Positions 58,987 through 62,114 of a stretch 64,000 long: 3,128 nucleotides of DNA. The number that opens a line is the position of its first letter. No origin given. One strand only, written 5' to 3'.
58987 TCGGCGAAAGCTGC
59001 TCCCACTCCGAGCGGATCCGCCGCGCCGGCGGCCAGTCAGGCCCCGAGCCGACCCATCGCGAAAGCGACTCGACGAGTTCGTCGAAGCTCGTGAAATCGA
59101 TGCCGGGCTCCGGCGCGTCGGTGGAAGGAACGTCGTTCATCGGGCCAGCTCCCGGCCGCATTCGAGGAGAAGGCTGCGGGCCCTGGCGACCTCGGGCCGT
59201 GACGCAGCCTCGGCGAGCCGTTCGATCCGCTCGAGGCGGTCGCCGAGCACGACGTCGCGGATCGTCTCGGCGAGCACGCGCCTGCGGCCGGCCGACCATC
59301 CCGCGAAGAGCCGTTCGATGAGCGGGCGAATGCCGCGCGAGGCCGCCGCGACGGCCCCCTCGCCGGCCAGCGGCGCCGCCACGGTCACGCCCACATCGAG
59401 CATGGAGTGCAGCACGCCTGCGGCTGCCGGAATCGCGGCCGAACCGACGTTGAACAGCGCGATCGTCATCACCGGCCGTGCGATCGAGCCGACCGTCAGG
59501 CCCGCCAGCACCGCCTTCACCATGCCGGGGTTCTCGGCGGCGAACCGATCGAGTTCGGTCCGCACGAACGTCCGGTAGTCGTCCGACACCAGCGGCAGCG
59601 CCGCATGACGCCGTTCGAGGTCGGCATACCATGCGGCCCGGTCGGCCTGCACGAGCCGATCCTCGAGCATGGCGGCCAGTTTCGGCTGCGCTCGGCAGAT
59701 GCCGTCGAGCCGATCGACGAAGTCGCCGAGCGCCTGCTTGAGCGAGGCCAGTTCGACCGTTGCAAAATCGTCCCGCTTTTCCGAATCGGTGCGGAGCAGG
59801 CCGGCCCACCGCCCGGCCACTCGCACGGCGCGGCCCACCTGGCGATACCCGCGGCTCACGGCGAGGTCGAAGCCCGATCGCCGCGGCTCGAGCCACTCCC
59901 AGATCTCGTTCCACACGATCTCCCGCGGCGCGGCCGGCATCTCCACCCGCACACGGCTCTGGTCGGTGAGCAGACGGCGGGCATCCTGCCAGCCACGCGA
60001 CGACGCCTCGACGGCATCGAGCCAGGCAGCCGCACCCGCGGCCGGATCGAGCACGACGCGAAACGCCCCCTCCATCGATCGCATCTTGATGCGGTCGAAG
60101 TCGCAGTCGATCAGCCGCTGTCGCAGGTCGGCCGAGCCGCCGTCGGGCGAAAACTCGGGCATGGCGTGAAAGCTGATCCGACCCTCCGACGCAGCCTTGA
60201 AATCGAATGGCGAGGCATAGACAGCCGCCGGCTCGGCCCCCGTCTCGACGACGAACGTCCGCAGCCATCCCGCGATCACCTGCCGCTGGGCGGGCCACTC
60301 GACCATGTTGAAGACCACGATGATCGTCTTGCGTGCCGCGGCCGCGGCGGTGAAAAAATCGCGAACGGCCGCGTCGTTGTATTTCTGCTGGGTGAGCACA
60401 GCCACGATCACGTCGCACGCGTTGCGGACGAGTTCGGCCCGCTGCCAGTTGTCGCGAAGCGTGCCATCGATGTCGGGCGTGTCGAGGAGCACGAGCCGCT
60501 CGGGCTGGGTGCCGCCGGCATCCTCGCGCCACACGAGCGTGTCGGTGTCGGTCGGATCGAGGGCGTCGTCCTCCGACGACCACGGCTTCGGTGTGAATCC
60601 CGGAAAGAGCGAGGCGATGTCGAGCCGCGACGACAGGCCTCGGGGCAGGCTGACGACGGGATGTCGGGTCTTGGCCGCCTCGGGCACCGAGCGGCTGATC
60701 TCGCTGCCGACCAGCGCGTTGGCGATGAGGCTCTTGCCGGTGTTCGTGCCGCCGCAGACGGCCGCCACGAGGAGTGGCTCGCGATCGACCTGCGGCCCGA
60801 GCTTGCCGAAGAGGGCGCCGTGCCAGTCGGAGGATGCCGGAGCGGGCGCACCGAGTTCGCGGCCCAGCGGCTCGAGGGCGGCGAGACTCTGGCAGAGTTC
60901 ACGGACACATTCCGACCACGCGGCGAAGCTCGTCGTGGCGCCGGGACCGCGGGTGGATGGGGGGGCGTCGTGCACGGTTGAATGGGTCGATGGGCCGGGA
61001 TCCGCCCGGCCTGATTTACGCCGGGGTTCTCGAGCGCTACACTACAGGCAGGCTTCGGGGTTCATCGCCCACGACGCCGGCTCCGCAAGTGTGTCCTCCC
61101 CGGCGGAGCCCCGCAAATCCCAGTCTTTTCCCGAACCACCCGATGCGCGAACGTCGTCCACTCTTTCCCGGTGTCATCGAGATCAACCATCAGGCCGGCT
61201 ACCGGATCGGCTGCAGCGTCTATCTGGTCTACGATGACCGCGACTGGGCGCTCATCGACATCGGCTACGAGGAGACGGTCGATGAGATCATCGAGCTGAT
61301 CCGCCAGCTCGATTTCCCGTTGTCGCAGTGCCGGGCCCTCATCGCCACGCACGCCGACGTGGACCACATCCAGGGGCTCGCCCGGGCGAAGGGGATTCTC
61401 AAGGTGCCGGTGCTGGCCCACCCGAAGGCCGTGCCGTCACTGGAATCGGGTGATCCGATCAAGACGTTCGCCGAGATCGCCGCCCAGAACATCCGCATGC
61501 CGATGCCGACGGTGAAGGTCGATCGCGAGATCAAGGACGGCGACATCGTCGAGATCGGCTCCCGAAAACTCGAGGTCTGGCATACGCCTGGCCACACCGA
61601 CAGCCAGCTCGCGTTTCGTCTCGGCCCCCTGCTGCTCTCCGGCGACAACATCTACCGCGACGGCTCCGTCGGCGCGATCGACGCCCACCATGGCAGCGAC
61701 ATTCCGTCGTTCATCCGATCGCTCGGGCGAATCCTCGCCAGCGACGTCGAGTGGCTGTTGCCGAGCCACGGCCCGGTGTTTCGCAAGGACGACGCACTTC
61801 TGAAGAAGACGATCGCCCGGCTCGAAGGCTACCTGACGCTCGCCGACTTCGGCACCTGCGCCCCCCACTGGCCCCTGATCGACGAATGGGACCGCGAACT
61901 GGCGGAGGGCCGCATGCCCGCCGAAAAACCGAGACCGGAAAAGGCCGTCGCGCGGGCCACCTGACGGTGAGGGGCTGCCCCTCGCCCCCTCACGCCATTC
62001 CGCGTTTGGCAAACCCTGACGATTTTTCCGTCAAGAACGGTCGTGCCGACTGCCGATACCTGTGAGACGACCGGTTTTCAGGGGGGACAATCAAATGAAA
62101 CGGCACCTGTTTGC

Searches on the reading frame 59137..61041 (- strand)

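Call 98: search_protein_families(library=pfam, proteins=[window:59137-61041:-], max_evalue=0.00001)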
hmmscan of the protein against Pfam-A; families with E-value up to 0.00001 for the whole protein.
window:59137-61041:- (634 aa): 1 family
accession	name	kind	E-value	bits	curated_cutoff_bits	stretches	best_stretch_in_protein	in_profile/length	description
PF01926.29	MMR_HSR1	-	1.8e-06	28.5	21.9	0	94-245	3-112/113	50S ribosome-binding GTPase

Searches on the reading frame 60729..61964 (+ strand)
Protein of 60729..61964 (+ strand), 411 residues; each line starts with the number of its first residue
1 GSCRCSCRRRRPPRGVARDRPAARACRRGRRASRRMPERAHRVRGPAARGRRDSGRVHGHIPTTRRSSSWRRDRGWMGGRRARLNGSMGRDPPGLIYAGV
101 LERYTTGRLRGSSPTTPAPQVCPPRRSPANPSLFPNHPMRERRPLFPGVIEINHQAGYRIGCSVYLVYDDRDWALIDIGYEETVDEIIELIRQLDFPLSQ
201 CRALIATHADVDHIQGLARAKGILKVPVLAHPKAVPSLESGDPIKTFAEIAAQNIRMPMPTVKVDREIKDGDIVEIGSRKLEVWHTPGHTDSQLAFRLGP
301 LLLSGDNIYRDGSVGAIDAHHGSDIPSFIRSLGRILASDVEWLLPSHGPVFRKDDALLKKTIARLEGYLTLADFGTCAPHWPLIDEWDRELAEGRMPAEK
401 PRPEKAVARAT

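Call 98: search_protein_families(library=pfam, proteins=[window:60729-61964:+], max_evalue=0.00001)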
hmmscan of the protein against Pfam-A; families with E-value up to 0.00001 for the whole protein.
window:60729-61964:+ (411 aa): 1 family
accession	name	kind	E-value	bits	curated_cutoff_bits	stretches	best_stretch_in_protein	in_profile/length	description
PF00753.33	Lactamase_B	-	8e-24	85.1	22.7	1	160-347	4-196/196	Metallo-beta-lactamase superfamily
